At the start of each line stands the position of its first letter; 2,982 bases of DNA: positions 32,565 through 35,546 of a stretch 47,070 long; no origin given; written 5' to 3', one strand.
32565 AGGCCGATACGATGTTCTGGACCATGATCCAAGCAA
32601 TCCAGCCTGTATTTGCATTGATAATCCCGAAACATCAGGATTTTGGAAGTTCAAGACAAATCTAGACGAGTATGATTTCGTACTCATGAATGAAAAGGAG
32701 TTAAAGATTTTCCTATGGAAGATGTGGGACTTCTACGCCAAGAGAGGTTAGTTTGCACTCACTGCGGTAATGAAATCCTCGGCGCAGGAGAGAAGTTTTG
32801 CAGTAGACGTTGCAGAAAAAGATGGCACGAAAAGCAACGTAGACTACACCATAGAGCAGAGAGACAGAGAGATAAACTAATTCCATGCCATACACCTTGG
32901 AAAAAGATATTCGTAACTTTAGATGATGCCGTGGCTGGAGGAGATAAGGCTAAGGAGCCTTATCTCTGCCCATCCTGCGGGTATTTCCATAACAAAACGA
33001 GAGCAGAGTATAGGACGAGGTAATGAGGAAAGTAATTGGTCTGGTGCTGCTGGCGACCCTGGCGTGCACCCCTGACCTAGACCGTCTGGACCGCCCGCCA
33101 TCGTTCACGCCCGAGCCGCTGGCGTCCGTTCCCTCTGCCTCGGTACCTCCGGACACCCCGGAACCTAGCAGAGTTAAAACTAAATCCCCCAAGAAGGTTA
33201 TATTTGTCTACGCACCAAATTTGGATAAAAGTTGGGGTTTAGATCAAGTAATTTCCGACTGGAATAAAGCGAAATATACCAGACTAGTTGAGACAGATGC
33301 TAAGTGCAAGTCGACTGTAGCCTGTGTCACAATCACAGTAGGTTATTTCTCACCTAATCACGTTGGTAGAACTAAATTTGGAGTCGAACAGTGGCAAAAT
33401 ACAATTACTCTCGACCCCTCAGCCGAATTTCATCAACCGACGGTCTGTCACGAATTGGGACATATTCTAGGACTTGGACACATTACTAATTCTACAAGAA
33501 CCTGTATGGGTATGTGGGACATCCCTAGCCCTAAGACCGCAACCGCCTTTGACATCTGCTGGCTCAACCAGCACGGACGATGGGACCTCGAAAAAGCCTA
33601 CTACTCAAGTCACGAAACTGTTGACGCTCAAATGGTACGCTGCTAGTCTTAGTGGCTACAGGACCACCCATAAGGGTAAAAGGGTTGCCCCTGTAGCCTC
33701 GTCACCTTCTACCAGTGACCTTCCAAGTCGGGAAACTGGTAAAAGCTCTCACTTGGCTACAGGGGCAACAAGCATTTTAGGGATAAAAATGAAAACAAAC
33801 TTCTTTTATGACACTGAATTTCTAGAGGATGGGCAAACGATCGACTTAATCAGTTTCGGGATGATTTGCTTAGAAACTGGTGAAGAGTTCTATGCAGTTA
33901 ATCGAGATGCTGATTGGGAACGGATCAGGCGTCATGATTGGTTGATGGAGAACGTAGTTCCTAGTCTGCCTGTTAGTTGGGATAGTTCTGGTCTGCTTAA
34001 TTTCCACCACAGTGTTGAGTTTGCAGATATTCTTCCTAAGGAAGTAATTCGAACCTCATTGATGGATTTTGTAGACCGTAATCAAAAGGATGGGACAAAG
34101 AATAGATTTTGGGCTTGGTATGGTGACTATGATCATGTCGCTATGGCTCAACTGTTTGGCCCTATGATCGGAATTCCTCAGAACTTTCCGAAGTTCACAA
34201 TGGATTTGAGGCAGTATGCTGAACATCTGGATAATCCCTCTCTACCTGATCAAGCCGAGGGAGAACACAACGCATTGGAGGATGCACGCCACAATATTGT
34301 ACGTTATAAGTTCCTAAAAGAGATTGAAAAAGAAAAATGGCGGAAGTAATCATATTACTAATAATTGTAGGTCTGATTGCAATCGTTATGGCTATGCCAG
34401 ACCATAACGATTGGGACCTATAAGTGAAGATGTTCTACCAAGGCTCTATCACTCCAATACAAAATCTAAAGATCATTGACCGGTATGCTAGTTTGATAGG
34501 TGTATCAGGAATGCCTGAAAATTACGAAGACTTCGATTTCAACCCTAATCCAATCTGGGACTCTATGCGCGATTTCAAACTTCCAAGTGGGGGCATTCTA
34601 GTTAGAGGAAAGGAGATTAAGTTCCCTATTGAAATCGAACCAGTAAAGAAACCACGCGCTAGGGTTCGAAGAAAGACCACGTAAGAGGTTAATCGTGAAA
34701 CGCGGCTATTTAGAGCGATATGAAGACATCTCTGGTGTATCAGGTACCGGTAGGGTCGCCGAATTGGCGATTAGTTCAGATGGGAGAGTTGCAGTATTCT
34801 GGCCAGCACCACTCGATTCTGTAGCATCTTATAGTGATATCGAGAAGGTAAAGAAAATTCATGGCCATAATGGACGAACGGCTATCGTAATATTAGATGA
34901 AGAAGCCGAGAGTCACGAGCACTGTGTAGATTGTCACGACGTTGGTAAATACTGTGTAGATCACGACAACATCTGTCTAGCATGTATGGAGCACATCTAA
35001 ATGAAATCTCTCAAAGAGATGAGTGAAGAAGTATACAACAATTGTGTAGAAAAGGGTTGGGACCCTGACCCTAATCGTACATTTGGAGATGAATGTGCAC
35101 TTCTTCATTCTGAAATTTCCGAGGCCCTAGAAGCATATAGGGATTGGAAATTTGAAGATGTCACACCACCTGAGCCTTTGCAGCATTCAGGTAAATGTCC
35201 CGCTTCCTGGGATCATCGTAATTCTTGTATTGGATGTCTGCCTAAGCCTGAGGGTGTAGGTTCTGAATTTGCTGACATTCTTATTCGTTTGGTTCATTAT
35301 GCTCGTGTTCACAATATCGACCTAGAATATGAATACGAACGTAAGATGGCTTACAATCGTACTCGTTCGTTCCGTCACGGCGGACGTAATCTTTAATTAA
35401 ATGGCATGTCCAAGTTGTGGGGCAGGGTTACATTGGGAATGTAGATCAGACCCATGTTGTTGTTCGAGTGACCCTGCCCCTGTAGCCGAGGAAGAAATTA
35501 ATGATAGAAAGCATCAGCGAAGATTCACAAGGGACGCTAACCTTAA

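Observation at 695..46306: Dispersed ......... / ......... motif, about 50-fold over-represented, inside and between genes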

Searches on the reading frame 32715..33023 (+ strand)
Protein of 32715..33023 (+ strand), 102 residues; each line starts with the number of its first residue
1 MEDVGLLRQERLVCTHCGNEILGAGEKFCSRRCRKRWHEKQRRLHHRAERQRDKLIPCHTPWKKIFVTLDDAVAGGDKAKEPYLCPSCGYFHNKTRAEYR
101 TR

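Call 33: search_protein_families(library=phrogs, proteins=[window:32715-33023:+], max_evalue=0.001)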
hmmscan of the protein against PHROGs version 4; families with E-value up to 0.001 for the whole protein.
window:32715-33023:+ (102 aa): 3 families
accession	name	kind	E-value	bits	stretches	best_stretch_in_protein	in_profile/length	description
phrog_1271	-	DNA, RNA and nucleotide metabolism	3.5e-07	30.9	1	10-89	115-184/361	HNH endonuclease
phrog_15471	-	DNA, RNA and nucleotide metabolism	0.00027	21.8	1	9-43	100-137/183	HNH endonuclease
phrog_16925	-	unknown function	0.00061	21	1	11-79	5-77/151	-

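Call 76: search_protein_families(library=pfam, proteins=[window:32715-33023:+], max_evalue=0.1)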
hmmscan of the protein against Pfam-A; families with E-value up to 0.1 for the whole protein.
window:32715-33023:+ (102 aa): 7 families
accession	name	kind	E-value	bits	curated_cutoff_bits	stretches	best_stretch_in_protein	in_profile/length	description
PF09889.16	DUF2116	-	3.2e-05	24.2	26.8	1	14-45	6-36/59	Probable treble clef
PF13240.11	Zn_Ribbon_1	-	0.00021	21.4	25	1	14-30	2-17/23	zinc-ribbon domain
PF08274.17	Zn_Ribbon_YjdM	-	0.0048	17.3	30.8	0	11-21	19-29/30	PhnA Zinc-Ribbon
PF13248.11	Zn_ribbon_3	-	0.0082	16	27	0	13-21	18-26/26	zinc-ribbon domain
PF12773.13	DZR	-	0.023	15.3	27.3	0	13-30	26-42/45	Double zinc ribbon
PF08271.17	Zn_Ribbon_TF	-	0.065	13.2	29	0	83-90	20-27/43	TFIIB zinc-binding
PF24452.1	DUF7568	-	0.091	13.5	27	0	67-91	86-110/121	Family of unknown function (DUF7568)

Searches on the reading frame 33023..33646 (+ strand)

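Call 33: search_protein_families(library=phrogs, proteins=[window:33023-33646:+], max_evalue=0.001)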
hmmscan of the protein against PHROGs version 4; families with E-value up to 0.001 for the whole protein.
window:33023-33646:+ (207 aa): 0 families

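Call 76: search_protein_families(library=pfam, proteins=[window:33023-33646:+], max_evalue=0.1)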
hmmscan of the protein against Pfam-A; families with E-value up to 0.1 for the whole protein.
window:33023-33646:+ (207 aa): 7 families
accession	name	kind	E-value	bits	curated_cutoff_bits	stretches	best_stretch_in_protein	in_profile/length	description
PF00413.30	Peptidase_M10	-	0.0012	19.2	24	1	112-158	83-129/159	Matrixin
PF01400.30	Astacin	-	0.011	15.9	22.5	1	58-153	6-94/189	Astacin (Peptidase family M12A)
PF13688.12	Reprolysin_5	-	0.015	16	27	1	64-161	68-169/196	Metallo-peptidase family M12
PF05572.19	Peptidase_M43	-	0.034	14.5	23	1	131-161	62-90/152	Pregnancy-associated plasma protein-A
PF12044.14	Metallopep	-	0.052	12.6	27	1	140-157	317-334/427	Putative peptidase family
PF13582.12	Reprolysin_3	-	0.083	13.8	22.4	0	132-153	101-122/123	Metallo-peptidase family M12B Reprolysin-like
PF10462.15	Peptidase_M66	-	0.098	12.1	20.6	0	140-156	195-211/306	Peptidase M66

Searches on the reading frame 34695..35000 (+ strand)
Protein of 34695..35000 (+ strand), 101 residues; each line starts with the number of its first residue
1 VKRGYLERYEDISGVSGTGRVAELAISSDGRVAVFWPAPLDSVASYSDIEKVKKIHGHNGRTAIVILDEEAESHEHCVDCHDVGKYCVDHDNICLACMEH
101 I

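Call 33: search_protein_families(library=phrogs, proteins=[window:34695-35000:+], max_evalue=0.001)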
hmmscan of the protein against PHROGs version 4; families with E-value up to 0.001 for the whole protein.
window:34695-35000:+ (101 aa): 1 family
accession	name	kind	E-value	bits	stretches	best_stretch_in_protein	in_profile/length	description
phrog_7499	-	unknown function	2.2e-20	73.3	1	2-72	18-89/91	-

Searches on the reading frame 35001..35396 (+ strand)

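Call 33: search_protein_families(library=phrogs, proteins=[window:35001-35396:+], max_evalue=0.001)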
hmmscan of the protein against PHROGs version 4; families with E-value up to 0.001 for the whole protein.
window:35001-35396:+ (131 aa): 3 families
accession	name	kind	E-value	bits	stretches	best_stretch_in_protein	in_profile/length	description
phrog_3301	-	other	5.2e-30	105.6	1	1-128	47-166/169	pyrophosphatase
phrog_9236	-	other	5.5e-15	56.6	2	86-128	147-189/191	pyrophosphatase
phrog_5658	-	other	1.1e-10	42.4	1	1-123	301-406/421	pyrophosphatase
